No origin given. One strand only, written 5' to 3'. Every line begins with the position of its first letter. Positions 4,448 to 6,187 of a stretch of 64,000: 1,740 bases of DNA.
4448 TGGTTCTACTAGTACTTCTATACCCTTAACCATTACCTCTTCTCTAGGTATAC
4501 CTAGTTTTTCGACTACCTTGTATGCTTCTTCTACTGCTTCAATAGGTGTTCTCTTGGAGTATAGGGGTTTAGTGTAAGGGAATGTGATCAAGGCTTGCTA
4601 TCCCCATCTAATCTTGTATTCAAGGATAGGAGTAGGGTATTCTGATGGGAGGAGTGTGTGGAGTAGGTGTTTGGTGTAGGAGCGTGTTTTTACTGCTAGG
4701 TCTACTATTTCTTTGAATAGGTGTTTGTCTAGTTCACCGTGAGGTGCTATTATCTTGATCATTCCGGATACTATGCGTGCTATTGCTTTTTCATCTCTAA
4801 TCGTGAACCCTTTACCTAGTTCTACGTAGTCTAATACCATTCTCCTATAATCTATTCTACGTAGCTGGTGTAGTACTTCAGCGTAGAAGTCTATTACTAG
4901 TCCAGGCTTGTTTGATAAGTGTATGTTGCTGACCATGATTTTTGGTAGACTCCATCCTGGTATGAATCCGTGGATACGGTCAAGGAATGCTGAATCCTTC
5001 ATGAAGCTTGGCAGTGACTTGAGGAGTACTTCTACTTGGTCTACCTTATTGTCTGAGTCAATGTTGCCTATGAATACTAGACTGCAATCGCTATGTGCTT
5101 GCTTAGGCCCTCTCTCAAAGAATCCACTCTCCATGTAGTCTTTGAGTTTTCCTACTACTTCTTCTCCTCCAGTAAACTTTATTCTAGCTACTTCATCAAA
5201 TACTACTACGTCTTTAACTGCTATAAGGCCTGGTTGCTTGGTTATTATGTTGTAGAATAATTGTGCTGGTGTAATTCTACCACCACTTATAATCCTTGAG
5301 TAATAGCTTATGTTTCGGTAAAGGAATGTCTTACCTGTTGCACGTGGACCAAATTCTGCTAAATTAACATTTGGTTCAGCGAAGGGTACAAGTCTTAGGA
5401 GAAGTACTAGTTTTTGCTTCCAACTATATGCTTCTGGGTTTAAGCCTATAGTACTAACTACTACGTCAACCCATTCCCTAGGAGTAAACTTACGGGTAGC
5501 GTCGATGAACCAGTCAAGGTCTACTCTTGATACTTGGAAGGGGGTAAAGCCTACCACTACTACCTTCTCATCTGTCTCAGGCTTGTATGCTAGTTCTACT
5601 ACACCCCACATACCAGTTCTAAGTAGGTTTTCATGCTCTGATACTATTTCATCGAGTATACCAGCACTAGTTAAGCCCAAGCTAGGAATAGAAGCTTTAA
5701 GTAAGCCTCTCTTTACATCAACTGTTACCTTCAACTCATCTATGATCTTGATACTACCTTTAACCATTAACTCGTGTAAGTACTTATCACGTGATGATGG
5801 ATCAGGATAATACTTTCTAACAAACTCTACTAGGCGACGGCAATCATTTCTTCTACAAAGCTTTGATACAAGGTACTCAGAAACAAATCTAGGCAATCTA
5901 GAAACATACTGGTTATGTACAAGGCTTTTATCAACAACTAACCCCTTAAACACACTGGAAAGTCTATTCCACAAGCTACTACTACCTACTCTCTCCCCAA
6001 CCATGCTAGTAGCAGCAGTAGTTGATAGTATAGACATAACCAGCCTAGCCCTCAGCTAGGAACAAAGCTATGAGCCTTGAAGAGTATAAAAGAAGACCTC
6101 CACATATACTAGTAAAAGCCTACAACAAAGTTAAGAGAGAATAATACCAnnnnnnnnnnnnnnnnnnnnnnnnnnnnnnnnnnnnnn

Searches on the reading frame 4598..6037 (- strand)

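Call 13: search_protein_families(library=pfam, proteins=[window:4598-6037:-], max_evalue=0.01)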
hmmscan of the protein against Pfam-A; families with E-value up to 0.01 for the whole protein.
window:4598-6037:- (479 aa): 2 families
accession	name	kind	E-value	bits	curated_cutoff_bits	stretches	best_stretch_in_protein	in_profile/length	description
PF13337.12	BrxL_ATPase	-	3.5e-110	368.1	25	1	160-468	2-308/313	Lon-like protease BrxL-like, ATPase domain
PF20442.3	BrxL_N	-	2.5e-27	95.8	28.2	1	29-151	2-132/132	BREX system Lon protease-like protein BrxL N-terminal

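Call 44: search_protein_families(library=ncbifam, proteins=[window:4598-6037:-], max_evalue=0.1)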
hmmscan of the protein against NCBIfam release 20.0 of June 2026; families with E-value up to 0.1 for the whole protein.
window:4598-6037:- (479 aa): 2 families
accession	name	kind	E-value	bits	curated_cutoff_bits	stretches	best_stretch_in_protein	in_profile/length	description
TIGR02688.1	TIGR02688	equivalog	1.1e-145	485.8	329.3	1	27-462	2-447/449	BREX system Lon protease-like protein BrxL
TIGR02653.1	Lon_rel_chp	hypoth_equivalog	3e-99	333.2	628.25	1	22-467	4-459/675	protease Lon-related BREX system protein BrxL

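Call 45: search_protein_families(library=padloc, proteins=[window:4598-6037:-], max_evalue=0.1)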
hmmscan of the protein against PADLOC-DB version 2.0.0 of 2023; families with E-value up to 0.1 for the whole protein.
window:4598-6037:- (479 aa): 5 families
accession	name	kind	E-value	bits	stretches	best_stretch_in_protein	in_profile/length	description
PDLC02506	BrxL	-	8.7e-115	382.5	1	20-467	6-464/680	BrxL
PDLC02508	BrxL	-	5.8e-104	346.8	1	22-474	4-465/698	BrxL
PDLC02505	BrxL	-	1.3e-95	319.2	1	23-477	5-478/482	BrxL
PDLC02507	BrxL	-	2.6e-84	281.8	1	16-462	8-463/482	BrxL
PDLC02509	BrxL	-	2.5e-76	255.4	2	151-472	190-515/535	BrxL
